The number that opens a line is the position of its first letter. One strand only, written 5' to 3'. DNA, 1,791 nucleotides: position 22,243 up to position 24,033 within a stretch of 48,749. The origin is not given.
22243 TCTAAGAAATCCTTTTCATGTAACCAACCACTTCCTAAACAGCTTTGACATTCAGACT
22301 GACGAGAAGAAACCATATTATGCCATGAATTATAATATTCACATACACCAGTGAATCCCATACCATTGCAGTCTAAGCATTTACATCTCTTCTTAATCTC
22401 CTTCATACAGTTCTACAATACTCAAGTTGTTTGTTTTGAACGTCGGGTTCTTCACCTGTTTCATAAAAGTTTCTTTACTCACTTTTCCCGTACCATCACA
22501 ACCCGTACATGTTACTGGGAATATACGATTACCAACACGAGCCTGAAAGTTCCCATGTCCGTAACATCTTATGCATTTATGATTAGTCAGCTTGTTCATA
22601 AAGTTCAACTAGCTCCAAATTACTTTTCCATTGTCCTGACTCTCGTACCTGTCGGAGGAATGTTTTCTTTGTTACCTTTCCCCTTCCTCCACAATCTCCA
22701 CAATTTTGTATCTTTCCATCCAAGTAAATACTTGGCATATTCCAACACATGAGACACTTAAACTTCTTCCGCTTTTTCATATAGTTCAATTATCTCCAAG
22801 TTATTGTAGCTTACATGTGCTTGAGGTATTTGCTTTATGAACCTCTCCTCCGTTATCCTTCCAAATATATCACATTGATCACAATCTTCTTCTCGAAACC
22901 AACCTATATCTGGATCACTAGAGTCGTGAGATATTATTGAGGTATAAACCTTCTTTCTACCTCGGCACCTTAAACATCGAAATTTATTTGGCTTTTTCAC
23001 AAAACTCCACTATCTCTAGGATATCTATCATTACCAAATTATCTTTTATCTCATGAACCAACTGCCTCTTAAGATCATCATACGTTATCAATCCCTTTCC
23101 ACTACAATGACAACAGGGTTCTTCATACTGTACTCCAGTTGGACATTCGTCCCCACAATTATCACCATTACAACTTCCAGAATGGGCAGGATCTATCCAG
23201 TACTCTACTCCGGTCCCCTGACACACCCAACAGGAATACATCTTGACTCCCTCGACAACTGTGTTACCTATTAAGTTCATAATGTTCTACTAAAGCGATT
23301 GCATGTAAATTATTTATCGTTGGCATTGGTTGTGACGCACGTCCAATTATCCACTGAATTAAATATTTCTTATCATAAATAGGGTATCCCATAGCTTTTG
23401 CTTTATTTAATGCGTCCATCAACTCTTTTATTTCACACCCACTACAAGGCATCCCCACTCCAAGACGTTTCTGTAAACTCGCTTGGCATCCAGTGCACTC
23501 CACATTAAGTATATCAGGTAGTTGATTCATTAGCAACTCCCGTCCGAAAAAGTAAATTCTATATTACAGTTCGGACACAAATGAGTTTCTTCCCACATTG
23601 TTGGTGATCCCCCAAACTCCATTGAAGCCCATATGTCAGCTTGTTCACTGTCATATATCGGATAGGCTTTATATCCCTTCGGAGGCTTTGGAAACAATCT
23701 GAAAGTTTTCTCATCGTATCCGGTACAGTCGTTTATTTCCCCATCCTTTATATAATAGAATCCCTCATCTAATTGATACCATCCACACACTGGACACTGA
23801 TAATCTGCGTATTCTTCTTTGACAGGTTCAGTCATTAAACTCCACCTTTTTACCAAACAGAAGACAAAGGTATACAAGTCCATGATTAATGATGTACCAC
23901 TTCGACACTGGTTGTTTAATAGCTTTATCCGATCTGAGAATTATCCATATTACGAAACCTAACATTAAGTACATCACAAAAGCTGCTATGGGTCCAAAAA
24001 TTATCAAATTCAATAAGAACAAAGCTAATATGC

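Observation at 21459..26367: Tandem array of about 15 small paralogous genes: anti-TRAP/DnaJ-like double zinc-knuckle mini-proteins and relatives, all carrying a conserved C-terminal NL-helix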

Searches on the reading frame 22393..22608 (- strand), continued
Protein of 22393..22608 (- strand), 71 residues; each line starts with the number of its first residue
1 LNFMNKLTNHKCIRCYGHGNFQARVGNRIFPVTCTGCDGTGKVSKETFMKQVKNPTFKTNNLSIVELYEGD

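Call 72: search_protein_families(library=ncbifam, max_evalue=1, proteins=[window:22393-22599:-])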
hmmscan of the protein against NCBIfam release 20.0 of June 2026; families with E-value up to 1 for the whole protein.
window:22393-22599:- (68 aa): 6 families
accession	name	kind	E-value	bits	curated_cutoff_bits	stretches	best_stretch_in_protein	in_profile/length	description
NF008035.0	PRK10767.1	subfamily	0.00022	20.4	338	1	5-44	157-196/374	molecular chaperone DnaJ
TIGR02349.1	DnaJ_bact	equivalog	0.0057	16.1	377.2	1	6-43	160-201/354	molecular chaperone DnaJ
NF058604.1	RtpA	equivalog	0.0077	16.3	65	1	7-40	10-35/50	anti-TRAP protein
NF010894.0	PRK14301.1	equivalog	0.012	14.7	548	1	7-46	162-201/373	chaperone protein DnaJ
NF010872.0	PRK14279.1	equivalog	0.015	14.4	556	1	7-43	191-227/394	molecular chaperone DnaJ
TIGR02642.1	phage_xxxx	hypoth_equivalog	0.58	9.8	101.4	1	6-43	181-212/267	TIGR02642 family protein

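Call 78: find_encoding_contigs(protein=P0078, flank=5000, max_places=3)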
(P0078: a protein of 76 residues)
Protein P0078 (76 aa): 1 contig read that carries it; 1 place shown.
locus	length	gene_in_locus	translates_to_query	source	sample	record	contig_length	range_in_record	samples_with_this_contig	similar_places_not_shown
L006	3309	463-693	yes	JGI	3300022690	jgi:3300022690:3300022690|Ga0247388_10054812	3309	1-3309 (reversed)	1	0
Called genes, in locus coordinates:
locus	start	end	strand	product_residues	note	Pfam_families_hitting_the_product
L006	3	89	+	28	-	?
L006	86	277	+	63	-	-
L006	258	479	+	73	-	-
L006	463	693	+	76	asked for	-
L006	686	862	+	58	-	-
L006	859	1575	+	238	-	-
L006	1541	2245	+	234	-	PF00149:Metallophos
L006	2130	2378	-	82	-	-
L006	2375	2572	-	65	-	-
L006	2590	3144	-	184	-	-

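Call 79: find_encoding_contigs(protein=P0105, flank=5000, max_places=3)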
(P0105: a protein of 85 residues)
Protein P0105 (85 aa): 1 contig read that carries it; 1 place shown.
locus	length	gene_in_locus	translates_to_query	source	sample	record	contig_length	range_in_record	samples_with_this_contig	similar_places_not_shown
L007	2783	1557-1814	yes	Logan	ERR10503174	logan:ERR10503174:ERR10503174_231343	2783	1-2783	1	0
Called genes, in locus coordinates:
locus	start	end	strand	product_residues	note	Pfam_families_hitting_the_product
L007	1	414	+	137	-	?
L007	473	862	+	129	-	-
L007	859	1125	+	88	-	-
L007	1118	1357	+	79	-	-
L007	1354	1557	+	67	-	-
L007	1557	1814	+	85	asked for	-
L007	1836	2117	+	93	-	-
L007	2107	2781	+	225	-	?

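Call 80: find_encoding_contigs(protein=P0072, flank=5000, max_places=3)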
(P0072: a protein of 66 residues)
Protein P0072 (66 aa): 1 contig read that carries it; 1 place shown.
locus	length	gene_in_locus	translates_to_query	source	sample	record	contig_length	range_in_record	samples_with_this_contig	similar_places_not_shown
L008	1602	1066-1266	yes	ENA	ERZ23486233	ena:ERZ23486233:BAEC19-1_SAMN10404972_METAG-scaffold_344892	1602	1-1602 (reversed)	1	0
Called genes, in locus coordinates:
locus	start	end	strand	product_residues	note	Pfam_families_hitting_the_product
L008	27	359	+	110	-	-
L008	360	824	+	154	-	-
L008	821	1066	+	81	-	-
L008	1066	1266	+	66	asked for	PF23733:GRXCR1-2_C (weak)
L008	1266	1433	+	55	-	-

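Call 101: search_protein_families(library=padloc, max_evalue=0.01, proteins=[window:22393-22599:-])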
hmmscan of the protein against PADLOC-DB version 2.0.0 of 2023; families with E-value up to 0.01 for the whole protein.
window:22393-22599:- (68 aa): 0 families

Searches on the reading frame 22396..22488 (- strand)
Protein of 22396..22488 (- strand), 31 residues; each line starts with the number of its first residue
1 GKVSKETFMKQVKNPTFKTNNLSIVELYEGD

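Call 71: search_solved_structures(query=A7, max_evalue=10, show_alignments=3)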
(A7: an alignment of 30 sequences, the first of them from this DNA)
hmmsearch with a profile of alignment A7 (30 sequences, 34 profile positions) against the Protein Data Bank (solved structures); distinct sequences matched with E-value up to 10: 4.
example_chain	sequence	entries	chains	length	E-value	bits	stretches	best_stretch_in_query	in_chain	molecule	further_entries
5xxb_T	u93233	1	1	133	0.1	15.5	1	1-15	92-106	Ribosomal protein eL22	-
6bff_A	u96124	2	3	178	0.14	15.1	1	10-31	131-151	Aminoglycoside acetyltransferase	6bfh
5mqz_A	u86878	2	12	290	2.7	11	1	3-22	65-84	Putative branched-chain-amino-acid aminotransferase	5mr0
7d62_A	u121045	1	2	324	3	10.9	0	8-26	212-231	PggH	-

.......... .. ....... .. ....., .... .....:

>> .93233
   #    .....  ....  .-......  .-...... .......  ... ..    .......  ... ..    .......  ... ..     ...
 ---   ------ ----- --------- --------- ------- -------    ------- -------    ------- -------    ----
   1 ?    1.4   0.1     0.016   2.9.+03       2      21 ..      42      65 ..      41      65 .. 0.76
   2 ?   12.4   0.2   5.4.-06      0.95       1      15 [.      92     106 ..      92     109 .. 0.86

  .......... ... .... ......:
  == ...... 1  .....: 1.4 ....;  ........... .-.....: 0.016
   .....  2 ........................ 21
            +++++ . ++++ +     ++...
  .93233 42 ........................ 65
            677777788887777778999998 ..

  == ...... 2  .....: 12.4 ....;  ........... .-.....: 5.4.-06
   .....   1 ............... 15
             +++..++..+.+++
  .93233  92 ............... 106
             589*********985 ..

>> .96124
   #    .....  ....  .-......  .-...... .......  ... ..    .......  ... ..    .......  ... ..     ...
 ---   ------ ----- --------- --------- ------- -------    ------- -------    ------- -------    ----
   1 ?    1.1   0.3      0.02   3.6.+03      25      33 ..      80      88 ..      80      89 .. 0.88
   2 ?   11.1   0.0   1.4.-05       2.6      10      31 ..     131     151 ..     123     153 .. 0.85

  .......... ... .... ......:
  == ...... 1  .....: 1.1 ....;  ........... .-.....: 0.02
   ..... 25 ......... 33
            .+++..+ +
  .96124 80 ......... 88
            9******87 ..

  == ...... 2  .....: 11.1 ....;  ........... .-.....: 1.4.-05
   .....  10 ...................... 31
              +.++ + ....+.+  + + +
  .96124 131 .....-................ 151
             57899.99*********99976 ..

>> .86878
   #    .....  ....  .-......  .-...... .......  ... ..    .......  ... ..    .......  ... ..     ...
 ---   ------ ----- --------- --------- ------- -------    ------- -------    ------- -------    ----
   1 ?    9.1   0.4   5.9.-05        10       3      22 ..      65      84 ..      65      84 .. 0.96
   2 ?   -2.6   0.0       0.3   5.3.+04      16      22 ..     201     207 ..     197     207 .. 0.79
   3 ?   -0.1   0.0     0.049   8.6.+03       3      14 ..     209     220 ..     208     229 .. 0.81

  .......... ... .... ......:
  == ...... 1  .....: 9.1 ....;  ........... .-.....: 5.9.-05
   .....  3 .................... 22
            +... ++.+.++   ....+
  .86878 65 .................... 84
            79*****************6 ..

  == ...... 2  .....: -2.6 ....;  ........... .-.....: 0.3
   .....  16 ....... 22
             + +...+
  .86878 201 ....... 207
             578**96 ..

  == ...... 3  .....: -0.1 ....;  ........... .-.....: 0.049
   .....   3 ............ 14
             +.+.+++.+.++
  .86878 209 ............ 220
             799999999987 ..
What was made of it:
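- On NL module as a member of any described domain family: The profile against the PDB has a best E of 0.1 (call 71).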

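Call 86: search_protein_families(library=pfam, alignment_id=A7, max_evalue=5)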
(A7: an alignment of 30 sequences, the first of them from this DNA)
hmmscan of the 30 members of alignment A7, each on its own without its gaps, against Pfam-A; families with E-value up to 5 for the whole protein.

A. member 1, seq(31 aa): 0 families

B. families by the number of members that match (of 30 scanned): 1 family
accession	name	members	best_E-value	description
PF25124.1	DUF7816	1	0.021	Domain of unknown function (DUF7816)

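Call 87: search_protein_families(library=phrogs, alignment_id=A7, max_evalue=5)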
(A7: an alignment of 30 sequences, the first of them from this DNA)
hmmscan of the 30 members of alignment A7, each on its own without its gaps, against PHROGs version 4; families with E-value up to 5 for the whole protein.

A. member 1, seq(31 aa): 0 families

B. families by the number of members that match (of 30 scanned): 11 families
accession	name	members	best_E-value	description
phrog_1534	-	1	0.014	-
phrog_34966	-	1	0.037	-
phrog_16150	-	1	0.074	tail assembly protein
phrog_6667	-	1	0.082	-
phrog_9216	-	1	0.12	-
phrog_1963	-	1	0.13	-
phrog_21536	-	1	0.15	-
phrog_3762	-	1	0.16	-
phrog_31873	-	1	0.19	-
phrog_38294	-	1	0.23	-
phrog_4659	-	1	0.33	-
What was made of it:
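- On NL module as a member of any described domain family: No family recurred (calls 86, 87).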

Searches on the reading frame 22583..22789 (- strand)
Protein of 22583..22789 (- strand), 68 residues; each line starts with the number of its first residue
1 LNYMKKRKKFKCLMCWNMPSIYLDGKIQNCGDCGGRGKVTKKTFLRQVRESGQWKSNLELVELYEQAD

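Call 8: search_protein_families(library=pfam, max_evalue=1, proteins=[window:22583-22789:-])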
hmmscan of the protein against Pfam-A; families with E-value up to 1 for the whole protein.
window:22583-22789:- (68 aa): 0 families

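Call 15: search_protein_families(library=phrogs, max_evalue=0.1, proteins=[window:22583-22789:-])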
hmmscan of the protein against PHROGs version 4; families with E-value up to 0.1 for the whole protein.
window:22583-22789:- (68 aa): 2 families
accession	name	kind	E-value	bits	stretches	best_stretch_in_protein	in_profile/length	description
phrog_9961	-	unknown function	0.015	17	1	8-66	6-65/99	-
phrog_8897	-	unknown function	0.023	16.1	1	5-41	79-117/119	-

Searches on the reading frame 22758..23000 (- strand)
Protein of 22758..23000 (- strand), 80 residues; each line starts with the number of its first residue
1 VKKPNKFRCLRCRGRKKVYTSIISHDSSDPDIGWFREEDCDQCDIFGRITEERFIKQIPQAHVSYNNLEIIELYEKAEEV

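Call 8: search_protein_families(library=pfam, max_evalue=1, proteins=[window:22758-23000:-])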
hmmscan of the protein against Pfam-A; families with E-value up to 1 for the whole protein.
window:22758-23000:- (80 aa): 2 families
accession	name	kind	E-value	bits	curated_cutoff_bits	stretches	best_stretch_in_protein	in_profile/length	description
PF24860.1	FdhE_C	-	0.034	14.8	27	1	8-51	2-45/82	FdhE, C-terminal domain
PF02945.21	Endonuclease_7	-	0.075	13.4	23.6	1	5-52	22-69/82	Recombination endonuclease VII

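Call 15: search_protein_families(library=phrogs, max_evalue=0.1, proteins=[window:22758-23000:-])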
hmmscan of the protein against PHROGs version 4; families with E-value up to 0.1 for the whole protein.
window:22758-23000:- (80 aa): 2 families
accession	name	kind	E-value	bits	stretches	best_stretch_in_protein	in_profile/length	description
phrog_6730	-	unknown function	0.00061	20.7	1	2-57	38-97/106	-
phrog_10675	-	unknown function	0.067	14.4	1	5-58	4-53/98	-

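Call 52: search_dna_similar(query=window:22761-23000:-, collection=phages, mode=protein, max_evalue=10, max_rows=15)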
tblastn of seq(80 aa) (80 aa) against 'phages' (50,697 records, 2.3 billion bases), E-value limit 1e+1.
Records with a match: 2; places in all: 2; records where one place covers at least 80% of the query: 0.
Best place of each record, by identity: <60% 2.
By first word of the organism name: Bacillus 2.
By host as written in the record: Bacillus cereus 2.
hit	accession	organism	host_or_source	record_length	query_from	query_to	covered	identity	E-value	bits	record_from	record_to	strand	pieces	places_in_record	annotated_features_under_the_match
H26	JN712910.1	Bacillus phage BCD7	Bacillus cereus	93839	6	63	73%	30.2%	6e+0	30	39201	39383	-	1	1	hypothetical protein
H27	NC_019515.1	Bacillus phage BCD7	Bacillus cereus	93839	6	63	73%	30.2%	6e+0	30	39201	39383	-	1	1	hypothetical protein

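Call 72: search_protein_families(library=ncbifam, max_evalue=1, proteins=[window:22758-23000:-])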
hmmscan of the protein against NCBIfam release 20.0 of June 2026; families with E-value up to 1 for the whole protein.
window:22758-23000:- (80 aa): 2 families
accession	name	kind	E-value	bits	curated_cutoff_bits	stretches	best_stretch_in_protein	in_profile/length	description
NF058604.1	RtpA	equivalog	0.12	12.5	65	1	8-49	11-35/50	anti-TRAP protein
NF002683.0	PRK02412.2-2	equivalog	0.12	11.9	329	1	52-80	135-163/215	3-dehydroquinate dehydratase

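Call 101: search_protein_families(library=padloc, max_evalue=0.01, proteins=[window:22758-23000:-])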
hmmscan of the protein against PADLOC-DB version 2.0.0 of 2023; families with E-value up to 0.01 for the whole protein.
window:22758-23000:- (80 aa): 1 family
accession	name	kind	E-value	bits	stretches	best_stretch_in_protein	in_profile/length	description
PDLC03494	REase_II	-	0.0057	14.7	1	4-51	125-173/190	Type II restriction enzyme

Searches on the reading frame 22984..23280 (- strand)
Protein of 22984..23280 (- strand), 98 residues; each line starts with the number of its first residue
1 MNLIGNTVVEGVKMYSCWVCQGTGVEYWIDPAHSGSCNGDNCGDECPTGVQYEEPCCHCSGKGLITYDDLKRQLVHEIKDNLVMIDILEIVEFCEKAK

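Call 8: search_protein_families(library=pfam, max_evalue=1, proteins=[window:22984-23280:-])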
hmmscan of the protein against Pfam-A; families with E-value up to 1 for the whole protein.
window:22984-23280:- (98 aa): 2 families
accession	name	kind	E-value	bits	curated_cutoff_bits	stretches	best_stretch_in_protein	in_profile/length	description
PF15777.11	Anti-TRAP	-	0.022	15.2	32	0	37-79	16-55/59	Tryptophan RNA-binding attenuator protein inhibitory protein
PF14122.12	YokU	-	0.41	11.1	27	1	53-90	32-66/87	YokU-like protein, putative antitoxin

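Call 15: search_protein_families(library=phrogs, max_evalue=0.1, proteins=[window:22984-23280:-])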
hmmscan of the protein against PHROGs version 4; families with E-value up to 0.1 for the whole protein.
window:22984-23280:- (98 aa): 1 family
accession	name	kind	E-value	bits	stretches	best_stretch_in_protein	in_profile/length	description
phrog_14336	-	unknown function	0.055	13.8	1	15-68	144-197/363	-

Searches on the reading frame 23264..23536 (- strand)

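Call 8: search_protein_families(library=pfam, max_evalue=1, proteins=[window:23264-23536:-])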
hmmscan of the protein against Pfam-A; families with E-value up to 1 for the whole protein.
window:23264-23536:- (90 aa): 2 families
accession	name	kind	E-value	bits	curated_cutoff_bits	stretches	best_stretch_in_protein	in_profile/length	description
PF21400.3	Ndc10_N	-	0.042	14.6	23.8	1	35-68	3-35/119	Ndc10 N-terminal domain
PF18048.7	TRAF6_Z2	-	0.54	10.8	27.4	1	12-23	4-15/27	TNF receptor-associated factor 6 zinc finger 2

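Call 15: search_protein_families(library=phrogs, max_evalue=0.1, proteins=[window:23264-23536:-])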
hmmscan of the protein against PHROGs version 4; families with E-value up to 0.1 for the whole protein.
window:23264-23536:- (90 aa): 0 families

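Call 72: search_protein_families(library=ncbifam, max_evalue=1, proteins=[window:23264-23536:-])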
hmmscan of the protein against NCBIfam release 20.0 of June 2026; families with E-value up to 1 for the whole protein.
window:23264-23536:- (90 aa): 1 family
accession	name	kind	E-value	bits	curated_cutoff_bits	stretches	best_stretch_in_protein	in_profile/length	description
NF038215.1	acineto_lipo_PV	hypoth_equivalog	0.31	10.8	33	1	29-60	13-48/55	NF038215 family lipoprotein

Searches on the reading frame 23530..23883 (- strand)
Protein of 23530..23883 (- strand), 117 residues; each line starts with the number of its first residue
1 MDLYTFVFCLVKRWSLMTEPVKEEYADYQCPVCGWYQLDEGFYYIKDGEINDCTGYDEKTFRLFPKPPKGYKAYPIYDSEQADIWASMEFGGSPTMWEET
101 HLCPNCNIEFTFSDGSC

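Call 9: search_protein_families(library=pfam, max_evalue=1, proteins=[window:23530-23883:-])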
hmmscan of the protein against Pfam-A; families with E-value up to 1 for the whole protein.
window:23530-23883:- (117 aa): 7 families
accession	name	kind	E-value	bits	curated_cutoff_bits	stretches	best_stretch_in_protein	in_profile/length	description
PF07754.17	HVO_2753_ZBP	-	0.019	15.2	33.2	0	23-34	12-23/46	Small zinc finger protein HVO_2753-like, Zn-binding pocket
PF13453.11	Zn_ribbon_TFIIB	-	0.038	13.8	22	0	29-54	1-23/41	Transcription factor zinc-finger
PF25208.1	DUF7838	-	0.15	12.4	28.5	0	98-112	4-18/55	Domain of unknown function (DUF7838)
PF00301.25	Rubredoxin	-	0.19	12.2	23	0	28-35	2-9/47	Rubredoxin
PF23146.2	Zf_IFT144_1st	-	0.43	10.9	27.5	0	29-40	6-16/25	IFT144, first zinc finger domain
PF00096.32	zf-C2H2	-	0.77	10.8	25.2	0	28-35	1-8/23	Zinc finger, C2H2 type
PF18439.7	zf_UBZ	-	0.81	9.8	25.6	0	99-111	1-13/32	Ubiquitin-Binding Zinc Finger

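Call 16: search_protein_families(library=phrogs, max_evalue=0.1, proteins=[window:23530-23883:-])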
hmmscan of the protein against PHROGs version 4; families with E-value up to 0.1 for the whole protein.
window:23530-23883:- (117 aa): 1 family
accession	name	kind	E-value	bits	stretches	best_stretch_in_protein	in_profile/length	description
phrog_8157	-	unknown function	0.095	13.9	0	13-39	74-100/141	-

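Call 72: search_protein_families(library=ncbifam, max_evalue=1, proteins=[window:23530-23883:-])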
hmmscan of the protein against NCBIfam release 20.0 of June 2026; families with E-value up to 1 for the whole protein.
window:23530-23883:- (117 aa): 1 family
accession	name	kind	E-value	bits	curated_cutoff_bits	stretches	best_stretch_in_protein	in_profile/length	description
NF011481.0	PRK14890.1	equivalog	0.05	13.6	61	1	26-35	49-58/61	putative Zn-ribbon RNA-binding protein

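Call 101: search_protein_families(library=padloc, max_evalue=0.01, proteins=[window:23530-23883:-])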
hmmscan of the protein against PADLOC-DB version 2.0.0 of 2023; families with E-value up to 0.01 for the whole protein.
window:23530-23883:- (117 aa): 0 families
